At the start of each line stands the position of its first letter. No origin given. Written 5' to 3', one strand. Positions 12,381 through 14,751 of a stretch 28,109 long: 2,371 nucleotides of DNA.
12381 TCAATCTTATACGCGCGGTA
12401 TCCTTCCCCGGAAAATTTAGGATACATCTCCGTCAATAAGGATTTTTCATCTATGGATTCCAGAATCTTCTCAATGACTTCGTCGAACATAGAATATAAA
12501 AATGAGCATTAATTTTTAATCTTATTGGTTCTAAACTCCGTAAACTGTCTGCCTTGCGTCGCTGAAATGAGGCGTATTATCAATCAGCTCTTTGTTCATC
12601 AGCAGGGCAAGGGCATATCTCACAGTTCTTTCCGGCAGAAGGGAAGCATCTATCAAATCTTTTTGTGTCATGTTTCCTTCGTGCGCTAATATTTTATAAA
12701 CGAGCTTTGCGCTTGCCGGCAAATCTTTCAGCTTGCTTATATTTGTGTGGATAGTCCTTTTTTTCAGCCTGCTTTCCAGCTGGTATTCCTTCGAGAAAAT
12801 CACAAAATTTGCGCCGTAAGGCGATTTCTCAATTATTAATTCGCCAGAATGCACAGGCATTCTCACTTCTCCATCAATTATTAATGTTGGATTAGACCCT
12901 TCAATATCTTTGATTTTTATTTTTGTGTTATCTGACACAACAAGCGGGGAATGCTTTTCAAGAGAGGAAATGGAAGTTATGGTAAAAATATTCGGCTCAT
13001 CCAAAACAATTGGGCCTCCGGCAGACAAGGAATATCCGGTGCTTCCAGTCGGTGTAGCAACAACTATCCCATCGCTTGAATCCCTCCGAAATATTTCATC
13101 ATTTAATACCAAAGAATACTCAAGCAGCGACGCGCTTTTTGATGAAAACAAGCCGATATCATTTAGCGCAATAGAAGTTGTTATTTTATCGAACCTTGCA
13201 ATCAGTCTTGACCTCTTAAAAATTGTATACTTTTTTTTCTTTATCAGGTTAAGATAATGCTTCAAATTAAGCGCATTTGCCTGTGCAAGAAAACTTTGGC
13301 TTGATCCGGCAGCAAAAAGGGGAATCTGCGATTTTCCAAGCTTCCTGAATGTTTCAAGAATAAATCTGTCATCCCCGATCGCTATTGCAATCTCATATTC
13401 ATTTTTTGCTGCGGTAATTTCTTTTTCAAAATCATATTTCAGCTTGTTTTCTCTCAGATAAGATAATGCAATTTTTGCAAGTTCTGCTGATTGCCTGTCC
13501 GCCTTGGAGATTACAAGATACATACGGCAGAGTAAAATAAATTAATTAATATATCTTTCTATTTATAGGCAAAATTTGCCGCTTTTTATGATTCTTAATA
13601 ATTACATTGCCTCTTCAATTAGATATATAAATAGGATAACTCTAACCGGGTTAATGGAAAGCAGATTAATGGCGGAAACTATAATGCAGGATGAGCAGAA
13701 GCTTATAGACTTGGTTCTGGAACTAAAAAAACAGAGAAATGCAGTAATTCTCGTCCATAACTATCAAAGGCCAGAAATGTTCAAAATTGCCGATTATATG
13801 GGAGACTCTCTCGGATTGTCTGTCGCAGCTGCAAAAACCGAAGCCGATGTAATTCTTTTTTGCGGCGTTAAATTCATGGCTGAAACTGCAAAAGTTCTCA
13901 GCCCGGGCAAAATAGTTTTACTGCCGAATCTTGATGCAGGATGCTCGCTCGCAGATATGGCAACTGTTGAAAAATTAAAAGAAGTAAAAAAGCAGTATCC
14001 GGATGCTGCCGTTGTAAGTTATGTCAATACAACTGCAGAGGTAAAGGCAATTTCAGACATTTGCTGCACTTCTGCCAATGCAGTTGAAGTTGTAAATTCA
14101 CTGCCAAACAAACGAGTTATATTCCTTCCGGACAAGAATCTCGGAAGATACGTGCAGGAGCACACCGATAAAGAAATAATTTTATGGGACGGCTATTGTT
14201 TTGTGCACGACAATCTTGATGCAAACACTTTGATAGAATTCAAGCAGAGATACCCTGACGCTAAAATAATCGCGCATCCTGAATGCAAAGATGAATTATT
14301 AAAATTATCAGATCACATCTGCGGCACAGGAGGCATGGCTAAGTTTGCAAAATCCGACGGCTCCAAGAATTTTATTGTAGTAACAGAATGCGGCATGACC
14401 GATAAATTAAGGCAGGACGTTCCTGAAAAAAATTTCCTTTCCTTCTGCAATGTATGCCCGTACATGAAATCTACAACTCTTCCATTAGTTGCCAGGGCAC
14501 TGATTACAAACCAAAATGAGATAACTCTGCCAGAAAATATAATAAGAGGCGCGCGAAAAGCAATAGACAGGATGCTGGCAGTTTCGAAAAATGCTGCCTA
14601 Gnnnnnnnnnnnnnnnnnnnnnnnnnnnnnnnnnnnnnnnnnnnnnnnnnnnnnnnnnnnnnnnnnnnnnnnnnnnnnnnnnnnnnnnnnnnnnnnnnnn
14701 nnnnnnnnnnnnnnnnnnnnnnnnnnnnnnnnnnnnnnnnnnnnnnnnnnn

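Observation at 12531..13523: NAD-kinase-like domain with degenerate GGDG motif fused to a winged HTH, divergent from nadA-nadC-nadX: candidate NAD-sensing transcription factor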

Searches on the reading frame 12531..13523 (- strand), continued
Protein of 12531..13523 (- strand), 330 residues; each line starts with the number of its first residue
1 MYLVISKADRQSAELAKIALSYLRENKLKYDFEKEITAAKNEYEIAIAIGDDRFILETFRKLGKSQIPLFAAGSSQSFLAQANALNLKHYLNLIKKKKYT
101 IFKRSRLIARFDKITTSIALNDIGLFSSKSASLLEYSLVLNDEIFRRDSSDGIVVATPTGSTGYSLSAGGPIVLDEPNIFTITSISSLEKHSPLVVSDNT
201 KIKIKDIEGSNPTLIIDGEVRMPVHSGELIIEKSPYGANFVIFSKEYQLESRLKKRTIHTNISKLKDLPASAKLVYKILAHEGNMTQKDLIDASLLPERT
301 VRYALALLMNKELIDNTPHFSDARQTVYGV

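Call 35: find_encoding_contigs(protein=P0140, flank=5000, max_places=1)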
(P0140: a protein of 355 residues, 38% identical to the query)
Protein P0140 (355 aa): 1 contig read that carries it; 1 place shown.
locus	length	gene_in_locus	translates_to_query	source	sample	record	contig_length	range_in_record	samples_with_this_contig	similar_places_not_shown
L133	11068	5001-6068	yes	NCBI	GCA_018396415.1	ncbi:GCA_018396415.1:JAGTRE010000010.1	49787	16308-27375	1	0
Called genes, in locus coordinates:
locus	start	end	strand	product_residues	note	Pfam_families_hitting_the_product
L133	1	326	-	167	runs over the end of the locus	-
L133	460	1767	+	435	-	PF00291:PALP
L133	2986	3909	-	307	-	PF02445:NadA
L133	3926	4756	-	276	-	PF03447:NAD_binding_3, PF01958:Asp_DH_C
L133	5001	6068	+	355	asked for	PF01513:NAD_kinase, PF20143:NAD_kinase_C, PF13412:HTH_24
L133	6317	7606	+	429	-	PF13506:Glyco_transf_21, PF00535:Glycos_transf_2, PF13641:Glyco_tranf_2_3, PF13632:Glyco_trans_2_3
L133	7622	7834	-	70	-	PF00226:DnaJ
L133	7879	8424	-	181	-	PF02778:tRNA_int_endo_N, PF01974:tRNA_int_endo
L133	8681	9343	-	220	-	PF01865:PhoU_div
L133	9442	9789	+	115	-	-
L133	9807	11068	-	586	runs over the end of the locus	PF00587:tRNA-synt_2b (weak), PF03129:HGTP_anticodon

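Call 36: find_encoding_contigs(protein=P0190, flank=5000, max_places=1)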
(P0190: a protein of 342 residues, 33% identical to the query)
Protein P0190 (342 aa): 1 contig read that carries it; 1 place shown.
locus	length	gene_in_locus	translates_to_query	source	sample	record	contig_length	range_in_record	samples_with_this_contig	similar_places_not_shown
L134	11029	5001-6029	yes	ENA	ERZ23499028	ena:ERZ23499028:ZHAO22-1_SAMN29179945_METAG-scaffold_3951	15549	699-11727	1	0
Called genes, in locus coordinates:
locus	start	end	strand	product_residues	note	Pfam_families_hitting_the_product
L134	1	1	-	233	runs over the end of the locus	?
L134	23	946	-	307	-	PF13793:Pribosyltran_N, PF00156:Pribosyltran, PF14572:Pribosyl_synth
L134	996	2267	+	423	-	PF03952:Enolase_N, PF00113:Enolase_C, PF13378:MR_MLE_C (weak)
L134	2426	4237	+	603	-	PF23545:Zn_ribbon_HMPTM, PF04055:Radical_SAM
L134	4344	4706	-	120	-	-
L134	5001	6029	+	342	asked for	PF01513:NAD_kinase, PF20143:NAD_kinase_C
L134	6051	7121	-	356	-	PF01321:Creatinase_N (weak), PF00557:Peptidase_M24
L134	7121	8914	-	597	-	-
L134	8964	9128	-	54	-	-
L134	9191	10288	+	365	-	PF01368:DHH, PF02272:DHHA1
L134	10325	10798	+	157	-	PF00383:dCMP_cyt_deam_1, PF14437:MafB19-deam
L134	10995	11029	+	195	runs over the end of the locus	-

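Call 37: find_encoding_contigs(protein=P0151, flank=5000, max_places=1)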
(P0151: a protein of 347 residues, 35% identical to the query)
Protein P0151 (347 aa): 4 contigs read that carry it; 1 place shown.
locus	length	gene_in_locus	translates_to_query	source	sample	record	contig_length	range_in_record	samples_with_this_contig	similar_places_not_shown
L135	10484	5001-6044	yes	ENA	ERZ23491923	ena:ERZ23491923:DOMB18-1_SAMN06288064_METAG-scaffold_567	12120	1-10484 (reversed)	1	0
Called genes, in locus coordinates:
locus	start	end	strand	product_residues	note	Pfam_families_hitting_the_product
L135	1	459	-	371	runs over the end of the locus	PF00155:Aminotran_1_2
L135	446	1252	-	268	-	PF00005:ABC_tran, PF13304:AAA_21 (weak)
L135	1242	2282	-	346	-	PF01032:FecCD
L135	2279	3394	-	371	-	PF01497:Peripla_BP_2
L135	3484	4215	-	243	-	PF12804:NTP_transf_3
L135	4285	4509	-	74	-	-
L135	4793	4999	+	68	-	-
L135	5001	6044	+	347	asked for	PF01513:NAD_kinase (weak), PF20143:NAD_kinase_C, PF12802:MarR_2, PF01047:MarR (weak), PF13412:HTH_24 (weak)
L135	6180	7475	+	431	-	PF01964:ThiC_Rad_SAM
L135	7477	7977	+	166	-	PF27217:AF_0155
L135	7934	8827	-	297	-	PF02749:QRPTase_N, PF01729:QRPTase_C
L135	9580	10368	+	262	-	PF13384:HTH_23 (weak), PF14527:LAGLIDADG_WhiA (faint), PF14528:LAGLIDADG_3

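Call 62: predict_structure(alignment_id=A1)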
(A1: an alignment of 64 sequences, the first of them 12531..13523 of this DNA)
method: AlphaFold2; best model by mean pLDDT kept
length: 330 residues; sequences in the alignment: 64
mean_pLDDT: 93.2   pTM: 0.75
mean pLDDT of the five models: 93.2, 92.9, 92.3, 92.3, 91.8
residues with pLDDT >= 90: 283; 70-90: 28; 50-70: 19; < 50: 0
segments of 3 or more residues with pLDDT < 50: none
pLDDT, mean of each block of 10 residues (from residue 1): 97 98 98 82 95 96 95 92 94 97 98 96 97 97 98 98 92 93 97 98 97 97 96 98 70 56 87 95 94 97 98 92 93
secondary structure, 60 per line:
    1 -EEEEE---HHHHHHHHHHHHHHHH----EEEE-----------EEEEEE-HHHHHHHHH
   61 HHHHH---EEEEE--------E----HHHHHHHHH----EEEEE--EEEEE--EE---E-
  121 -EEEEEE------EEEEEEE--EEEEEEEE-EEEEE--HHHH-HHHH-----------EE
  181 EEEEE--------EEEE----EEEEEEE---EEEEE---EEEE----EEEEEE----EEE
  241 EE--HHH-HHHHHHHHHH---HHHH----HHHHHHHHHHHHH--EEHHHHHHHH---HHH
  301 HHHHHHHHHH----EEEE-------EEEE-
elements in order: E2-6 H10-25 E30-33 E45-50 H52-65 E69-73 H87-95 E100-104 E107-111 E122-127 E134-140 E143-150 E152-156 H159-162 H164-167 E179-185 E194-197 E202-208 E212-216 E220-223 E228-233 E238-242 H249-258 H262-265 H270-282 H287-294 H298-310 E315-318 E326-329

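Call 67: fold_search(model_id=the predicted structure, library=pdb)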
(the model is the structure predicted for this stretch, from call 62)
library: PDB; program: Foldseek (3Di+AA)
matches with E <= 10: 1586; with E <= 0.001: 138
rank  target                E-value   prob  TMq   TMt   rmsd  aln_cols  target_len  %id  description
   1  1u0t_B                6.2e-24  1.00  0.68  0.80   4.2       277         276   23  Crystal structure of Mycobacterium tuberculosis NAD kinase (released 2004-08-31)
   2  7mh7                  1.7e-23  1.00  0.68  0.76   3.1       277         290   23  crystal structure of NAD kinase from Pseudomonas aeruginosa PAO1 (released 2021-04-21)
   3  7qvs_B                2.4e-23  1.00  0.70  0.81   3.4       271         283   24  Pseudomonas aeruginosa nicotinamide adenine dinucleotide kinase (NADK) structure in complex with NADP (released 2022-09-14)
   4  1u0t_A                3.2e-23  1.00  0.65  0.79   4.2       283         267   21  Crystal structure of Mycobacterium tuberculosis NAD kinase (released 2004-08-31)
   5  7qvs_A                6.8e-23  1.00  0.69  0.78   3.1       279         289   22  Pseudomonas aeruginosa nicotinamide adenine dinucleotide kinase (NADK) structure in complex with NADP (released 2022-09-14)
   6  2an1_A                1.1e-22  1.00  0.68  0.80   3.0       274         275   21  Structural Genomics, The crystal structure of a putative kinase from Salmonella typhimurim LT2 (released 2005-09-27)
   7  1y3h_A                1.9e-22  1.00  0.68  0.83   3.3       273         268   21  Crystal Structure of Inorganic Polyphosphate/ATP-NAD kinase from Mycobacterium tuberculosis (released 2005-01-18)
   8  1u0r_C                4.9e-22  1.00  0.70  0.80   3.6       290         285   21  Crystal structure of Mycobacterium tuberculosis NAD kinase (released 2004-08-31)
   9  4hao_B                5.6e-22  1.00  0.70  0.80   3.1       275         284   24  Crystal Structure of Inorganic Polyphosphate/ATP-NAD Kinase from Yersinia pestis CO92 (released 2012-10-10)
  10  2an1_C                5.9e-22  1.00  0.67  0.81   3.1       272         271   22  Structural Genomics, The crystal structure of a putative kinase from Salmonella typhimurim LT2 (released 2005-09-27)
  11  1y3h_B                6.2e-22  1.00  0.68  0.83   3.3       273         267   20  Crystal Structure of Inorganic Polyphosphate/ATP-NAD kinase from Mycobacterium tuberculosis (released 2005-01-18)
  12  8kgc_A                7.0e-22  1.00  0.65  0.70   3.1       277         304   20  Cryo-EM structure of human NADK tetramer (released 2024-08-21)
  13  3v7w                  7.4e-22  1.00  0.67  0.84   2.7       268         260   21  Crystal structure of NAD kinase 1 from Listeria monocytogenes in complex with 5'-azido-5'-deoxyadenosine (released 2012-03-14)
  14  8b47_A                1.3e-21  1.00  0.67  0.84   2.7       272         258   23  Crystal structure of NAD kinase 1 from Listeria monocytogenes in complex with a cyclic di-adenosine derivative (released 2023-01-11)
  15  1u0r_A                1.7e-21  1.00  0.68  0.79   3.8       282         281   22  Crystal structure of Mycobacterium tuberculosis NAD kinase (released 2004-08-31)
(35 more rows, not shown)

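Call 74: find_encoding_contigs(protein=P0132, flank=4000, max_places=1)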
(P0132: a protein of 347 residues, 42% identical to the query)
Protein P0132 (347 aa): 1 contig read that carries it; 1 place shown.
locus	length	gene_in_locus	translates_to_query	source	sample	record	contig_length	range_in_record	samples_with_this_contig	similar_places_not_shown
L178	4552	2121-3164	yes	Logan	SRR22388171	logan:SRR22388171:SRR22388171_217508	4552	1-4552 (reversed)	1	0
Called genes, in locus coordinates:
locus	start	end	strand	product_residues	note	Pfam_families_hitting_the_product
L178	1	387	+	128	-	?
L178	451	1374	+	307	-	-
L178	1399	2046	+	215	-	-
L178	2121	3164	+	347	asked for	PF01513:NAD_kinase, PF20143:NAD_kinase_C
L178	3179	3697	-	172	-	-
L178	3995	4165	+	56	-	-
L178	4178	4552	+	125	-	?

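Call 75: find_encoding_contigs(protein=P0134, flank=4000, max_places=1)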
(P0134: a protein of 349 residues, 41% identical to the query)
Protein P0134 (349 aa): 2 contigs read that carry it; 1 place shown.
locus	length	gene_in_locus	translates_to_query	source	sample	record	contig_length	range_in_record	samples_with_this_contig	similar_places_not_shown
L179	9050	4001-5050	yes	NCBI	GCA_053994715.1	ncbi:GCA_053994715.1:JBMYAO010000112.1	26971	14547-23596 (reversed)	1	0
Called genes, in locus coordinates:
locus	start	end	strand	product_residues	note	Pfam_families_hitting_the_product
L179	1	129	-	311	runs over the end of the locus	PF08271:Zn_Ribbon_TF, PF00382:TFIIB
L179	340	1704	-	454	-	PF00133:tRNA-synt_1 (faint), PF01406:tRNA-synt_1e, PF01921:tRNA-synt_1f (faint), PF09334:tRNA-synt_1g, PF09190:DALR_2, PF23493:CysS_C (weak)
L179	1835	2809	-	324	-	-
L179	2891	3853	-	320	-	PF02445:NadA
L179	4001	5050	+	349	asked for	PF20143:NAD_kinase_C, PF12802:MarR_2 (faint), PF13412:HTH_24 (weak)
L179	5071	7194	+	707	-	PF00753:Lactamase_B, PF23023:Anti-Pycsar_Apyc1, PF12706:Lactamase_B_2, PF16661:Lactamase_B_6, PF10996:Beta-Casp (weak)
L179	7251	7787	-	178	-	-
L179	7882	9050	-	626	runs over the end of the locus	PF00025:Arf, PF00071:Ras, PF08477:Roc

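Call 76: find_encoding_contigs(protein=P0164, flank=4000, max_places=1)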
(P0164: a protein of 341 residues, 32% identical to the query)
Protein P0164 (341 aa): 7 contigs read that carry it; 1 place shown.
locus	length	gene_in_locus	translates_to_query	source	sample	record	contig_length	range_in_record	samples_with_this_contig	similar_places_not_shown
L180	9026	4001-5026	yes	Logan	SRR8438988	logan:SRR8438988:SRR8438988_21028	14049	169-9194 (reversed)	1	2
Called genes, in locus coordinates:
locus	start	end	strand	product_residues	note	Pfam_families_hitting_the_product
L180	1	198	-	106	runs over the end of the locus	-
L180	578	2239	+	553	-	PF01978:TrmB, PF00989:PAS (weak), PF08448:PAS_4 (weak), PF13188:PAS_8 (weak)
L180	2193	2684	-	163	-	-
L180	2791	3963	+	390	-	-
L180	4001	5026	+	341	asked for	PF12802:MarR_2 (faint), PF20143:NAD_kinase_C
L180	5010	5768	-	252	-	-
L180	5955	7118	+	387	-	PF02445:NadA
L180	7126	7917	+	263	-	PF00890:FAD_binding_2 (faint)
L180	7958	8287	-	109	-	PF11495:TrmB_EBD_N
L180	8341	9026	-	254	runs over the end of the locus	PF03447:NAD_binding_3, PF01958:Asp_DH_C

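Call 77: find_encoding_contigs(protein=P0125, flank=4000, max_places=1)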
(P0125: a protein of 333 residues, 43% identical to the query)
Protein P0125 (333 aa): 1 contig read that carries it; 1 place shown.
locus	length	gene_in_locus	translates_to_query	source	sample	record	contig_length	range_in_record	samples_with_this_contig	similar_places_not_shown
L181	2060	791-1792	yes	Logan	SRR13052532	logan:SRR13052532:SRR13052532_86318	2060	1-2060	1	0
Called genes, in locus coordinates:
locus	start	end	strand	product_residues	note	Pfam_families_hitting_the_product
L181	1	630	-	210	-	?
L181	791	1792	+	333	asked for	PF01513:NAD_kinase (weak), PF20143:NAD_kinase_C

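Call 94: search_protein_families(library=pfam, alignment_id=A1, max_evalue=0.01)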
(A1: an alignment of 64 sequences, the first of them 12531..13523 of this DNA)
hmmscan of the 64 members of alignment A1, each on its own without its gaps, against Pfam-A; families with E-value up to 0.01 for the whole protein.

A. member 1, window:12531-13523:- (330 aa): 2 families
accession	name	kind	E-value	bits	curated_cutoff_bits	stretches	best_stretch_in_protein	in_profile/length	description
PF20143.4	NAD_kinase_C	-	1.9e-21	76.5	23.7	1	121-241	2-124/126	ATP-NAD kinase C-terminal domain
PF13412.12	HTH_24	-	0.0095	15.9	21.9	0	275-314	8-47/48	Winged helix-turn-helix DNA-binding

B. families by the number of members that match (of 64 scanned): 36 families (the first 25 are shown)
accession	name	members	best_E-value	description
PF20143.4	NAD_kinase_C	64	4.9e-29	ATP-NAD kinase C-terminal domain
PF01513.26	NAD_kinase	48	3.4e-19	ATP-NAD kinase N-terminal domain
PF12802.13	MarR_2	38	6.9e-09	MarR family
PF13412.12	HTH_24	36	4.3e-08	Winged helix-turn-helix DNA-binding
PF01978.25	TrmB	26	3.3e-08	Sugar-specific transcriptional regulator TrmB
PF08221.17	HTH_9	21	5.2e-05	RNA polymerase III subunit RPC82 helix-turn-helix domain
PF01047.28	MarR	19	4.6e-07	MarR family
PF09339.16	HTH_IclR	11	6.6e-07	IclR helix-turn-helix domain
PF01022.26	HTH_5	8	8.7e-06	Bacterial regulatory protein, arsR family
PF00781.29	DAGK_cat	8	1.5e-05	Diacylglycerol kinase catalytic domain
PF12840.13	HTH_20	7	0.00034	Helix-turn-helix domain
PF22536.2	POLR3C_WHD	7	0.00069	POLR3C, C-terminal winged-helix domain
PF08279.18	HTH_11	6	3.5e-06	HTH domain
PF13730.12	HTH_36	5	0.00063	Helix-turn-helix domain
PF25213.1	HVO_A0261_N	5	0.0024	HVO_A0261 N-terminal domain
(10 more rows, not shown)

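Call 95: list_cluster_members(proteins=[P0134, P0164, P0150, P0152, P0146, P0172, P0159, P0141, P0179, P0136])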
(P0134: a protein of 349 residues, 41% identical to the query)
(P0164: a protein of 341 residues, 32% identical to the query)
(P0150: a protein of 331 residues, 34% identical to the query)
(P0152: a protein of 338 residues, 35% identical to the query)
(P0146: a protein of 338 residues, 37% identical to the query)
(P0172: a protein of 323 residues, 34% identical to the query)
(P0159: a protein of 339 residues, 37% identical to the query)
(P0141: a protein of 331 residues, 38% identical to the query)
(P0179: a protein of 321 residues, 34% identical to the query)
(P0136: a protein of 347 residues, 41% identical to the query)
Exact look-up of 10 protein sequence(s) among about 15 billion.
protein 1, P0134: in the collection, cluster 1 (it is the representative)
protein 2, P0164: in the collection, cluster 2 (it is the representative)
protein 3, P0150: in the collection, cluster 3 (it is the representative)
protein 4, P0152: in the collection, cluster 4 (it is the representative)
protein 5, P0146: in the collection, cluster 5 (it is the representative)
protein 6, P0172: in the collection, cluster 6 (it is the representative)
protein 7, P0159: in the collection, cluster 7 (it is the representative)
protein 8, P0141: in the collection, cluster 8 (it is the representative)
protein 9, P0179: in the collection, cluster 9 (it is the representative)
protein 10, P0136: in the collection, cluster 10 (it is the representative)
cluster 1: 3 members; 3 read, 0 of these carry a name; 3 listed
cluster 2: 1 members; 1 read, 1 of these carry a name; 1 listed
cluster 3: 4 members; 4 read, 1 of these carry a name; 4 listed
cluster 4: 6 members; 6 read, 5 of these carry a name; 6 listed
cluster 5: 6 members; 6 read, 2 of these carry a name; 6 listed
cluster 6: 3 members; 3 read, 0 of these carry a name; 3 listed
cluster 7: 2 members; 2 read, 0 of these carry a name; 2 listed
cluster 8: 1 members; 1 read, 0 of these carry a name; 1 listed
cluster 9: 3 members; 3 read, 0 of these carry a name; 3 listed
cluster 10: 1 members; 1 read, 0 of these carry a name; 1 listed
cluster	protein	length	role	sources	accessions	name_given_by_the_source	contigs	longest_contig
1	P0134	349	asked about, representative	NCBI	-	-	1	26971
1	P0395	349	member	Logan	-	-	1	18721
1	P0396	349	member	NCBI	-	-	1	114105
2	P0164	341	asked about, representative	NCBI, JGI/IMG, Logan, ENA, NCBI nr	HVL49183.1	MAG TPA: hypothetical protein VM889_11550 [Candidatus Thermoplasmatota archaeon] | hypothetical protein [Candidatus Thermoplasmatota archaeon]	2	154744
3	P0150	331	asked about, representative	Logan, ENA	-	-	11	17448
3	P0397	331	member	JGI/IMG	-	NAD+ kinase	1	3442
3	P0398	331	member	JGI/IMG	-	-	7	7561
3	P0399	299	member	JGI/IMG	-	-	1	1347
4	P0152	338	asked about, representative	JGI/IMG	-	NAD+ kinase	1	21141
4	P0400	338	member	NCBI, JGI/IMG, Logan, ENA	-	NAD+ kinase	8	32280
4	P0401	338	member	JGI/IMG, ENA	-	NAD+ kinase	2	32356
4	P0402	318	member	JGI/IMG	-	NAD+ kinase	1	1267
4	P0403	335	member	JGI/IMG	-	NAD+ kinase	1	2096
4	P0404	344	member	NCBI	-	-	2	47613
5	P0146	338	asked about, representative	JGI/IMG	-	-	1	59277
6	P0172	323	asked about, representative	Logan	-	-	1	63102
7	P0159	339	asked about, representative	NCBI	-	-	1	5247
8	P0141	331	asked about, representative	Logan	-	-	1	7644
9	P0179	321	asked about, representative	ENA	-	-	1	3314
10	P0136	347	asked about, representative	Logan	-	-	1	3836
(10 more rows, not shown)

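Call 96: find_encoding_contigs(protein=P0146, flank=4000, max_places=1)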
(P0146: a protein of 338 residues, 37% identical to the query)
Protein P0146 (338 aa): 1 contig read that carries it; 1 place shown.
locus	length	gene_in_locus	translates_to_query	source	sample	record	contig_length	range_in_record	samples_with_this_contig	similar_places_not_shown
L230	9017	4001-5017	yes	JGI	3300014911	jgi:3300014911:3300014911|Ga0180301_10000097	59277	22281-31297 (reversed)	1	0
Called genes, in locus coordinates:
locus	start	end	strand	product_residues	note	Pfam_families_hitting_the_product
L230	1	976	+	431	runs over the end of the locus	PF02040:ArsB, PF03600:CitMHS, PF06808:DctM, PF03600:CitMHS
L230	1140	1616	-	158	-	-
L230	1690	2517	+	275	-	PF12385:Peptidase_C70 (faint), PF13529:Peptidase_C39_2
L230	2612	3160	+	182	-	PF00857:Isochorismatase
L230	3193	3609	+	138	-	PF02566:OsmC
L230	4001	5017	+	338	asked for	PF20143:NAD_kinase_C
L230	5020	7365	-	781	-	PF00708:Acylphosphatase, PF07503:zf-HYPF, PF01300:Sua5_yciO_yrdC, PF17788:HypF_C, PF22521:HypF_C_2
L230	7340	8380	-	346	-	PF00586:AIRS, PF02769:AIRS_C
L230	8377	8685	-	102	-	PF01455:HupF_HypC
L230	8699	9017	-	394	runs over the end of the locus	PF01924:HypD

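Call 97: find_encoding_contigs(protein=P0152, flank=4000, max_places=1)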
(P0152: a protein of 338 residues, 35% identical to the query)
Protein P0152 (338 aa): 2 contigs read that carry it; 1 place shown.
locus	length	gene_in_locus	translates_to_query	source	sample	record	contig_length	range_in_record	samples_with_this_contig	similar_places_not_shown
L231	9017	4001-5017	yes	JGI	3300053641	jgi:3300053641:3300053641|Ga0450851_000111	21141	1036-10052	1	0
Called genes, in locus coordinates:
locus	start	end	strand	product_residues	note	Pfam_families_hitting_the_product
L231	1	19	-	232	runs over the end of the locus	PF00005:ABC_tran, PF13304:AAA_21 (weak)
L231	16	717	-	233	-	PF00005:ABC_tran, PF13304:AAA_21 (faint)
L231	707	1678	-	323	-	PF02653:BPD_transp_2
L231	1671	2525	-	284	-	PF02653:BPD_transp_2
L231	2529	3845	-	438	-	PF13433:Peripla_BP_5 (faint), PF13458:Peripla_BP_6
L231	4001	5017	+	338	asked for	PF20143:NAD_kinase_C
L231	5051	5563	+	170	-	PF01613:Flavin_Reduct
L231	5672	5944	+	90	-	PF02597:ThiS (weak), PF09138:Urm1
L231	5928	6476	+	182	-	PF08617:CGI-121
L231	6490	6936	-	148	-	PF08069:Ribosomal_S13_N, PF00312:Ribosomal_S15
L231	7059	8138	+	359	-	-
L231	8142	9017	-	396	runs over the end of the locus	PF01658:Inos-1-P_synth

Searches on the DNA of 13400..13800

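Call 93: search_rna_families(source=window, start=13400, end=13800, threshold=evalue, max_evalue=1)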
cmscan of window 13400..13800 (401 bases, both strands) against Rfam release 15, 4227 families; matches with E-value up to 1: 0.
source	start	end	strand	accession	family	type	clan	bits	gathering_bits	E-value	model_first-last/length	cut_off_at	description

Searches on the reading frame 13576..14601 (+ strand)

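Call 3: search_protein_families(library=pfam, proteins=[window:13576-14601:+], max_evalue=0.01)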
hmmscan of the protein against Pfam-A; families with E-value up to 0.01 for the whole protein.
window:13576-14601:+ (341 aa): 2 families
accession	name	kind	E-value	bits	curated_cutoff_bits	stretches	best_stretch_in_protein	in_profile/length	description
PF02445.21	NadA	-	1.5e-118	395.7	27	1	47-335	3-295/295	Quinolinate synthetase A protein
PF07404.17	TEBP_beta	-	0.0093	16.1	26.6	0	187-233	15-60/140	Telomere-binding protein beta subunit (TEBP beta)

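Call 4: search_protein_families(library=ncbifam, proteins=[window:13576-14601:+], max_evalue=0.01)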
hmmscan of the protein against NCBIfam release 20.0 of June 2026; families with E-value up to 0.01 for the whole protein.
window:13576-14601:+ (341 aa): 4 families
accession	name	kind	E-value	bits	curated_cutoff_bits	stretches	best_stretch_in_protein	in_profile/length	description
NF006878.0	PRK09375.1-2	equivalog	1.5e-125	418.3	294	1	40-337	3-305/306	quinolinate synthase NadA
TIGR00550.1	nadA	equivalog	1.9e-107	359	262.9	1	43-337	6-309/309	quinolinate synthase NadA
NF006884.0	PRK09375.2-5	equivalog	6.4e-51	173.4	691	2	54-192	85-244/426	quinolinate synthase NadA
NF006882.0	PRK09375.2-3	equivalog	9.1e-15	54.2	561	2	57-193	75-229/447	quinolinate synthase NadA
